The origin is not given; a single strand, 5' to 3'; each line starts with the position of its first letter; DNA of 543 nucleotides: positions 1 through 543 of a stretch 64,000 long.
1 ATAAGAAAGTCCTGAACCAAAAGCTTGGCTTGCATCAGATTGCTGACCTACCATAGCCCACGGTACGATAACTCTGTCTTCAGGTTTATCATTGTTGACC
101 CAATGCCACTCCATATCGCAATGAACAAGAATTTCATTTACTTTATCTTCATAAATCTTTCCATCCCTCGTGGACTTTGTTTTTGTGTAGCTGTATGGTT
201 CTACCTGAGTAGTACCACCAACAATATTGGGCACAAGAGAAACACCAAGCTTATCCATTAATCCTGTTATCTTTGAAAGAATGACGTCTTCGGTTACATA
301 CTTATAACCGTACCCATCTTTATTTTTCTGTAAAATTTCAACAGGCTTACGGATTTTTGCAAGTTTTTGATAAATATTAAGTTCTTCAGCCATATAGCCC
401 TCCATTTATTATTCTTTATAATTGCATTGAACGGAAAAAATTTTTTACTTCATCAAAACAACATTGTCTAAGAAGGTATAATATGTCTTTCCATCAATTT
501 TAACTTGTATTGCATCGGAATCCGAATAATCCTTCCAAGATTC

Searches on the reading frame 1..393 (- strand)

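Call 85: search_protein_families(library=pfam, proteins=[window:1-393:-], max_evalue=0.1)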
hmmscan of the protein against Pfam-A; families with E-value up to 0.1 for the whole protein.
window:1-393:- (131 aa): 1 family
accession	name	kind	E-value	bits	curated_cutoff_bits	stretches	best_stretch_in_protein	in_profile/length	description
PF04404.17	ERF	-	1.9e-08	34.8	25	1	7-131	1-105/153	ERF superfamily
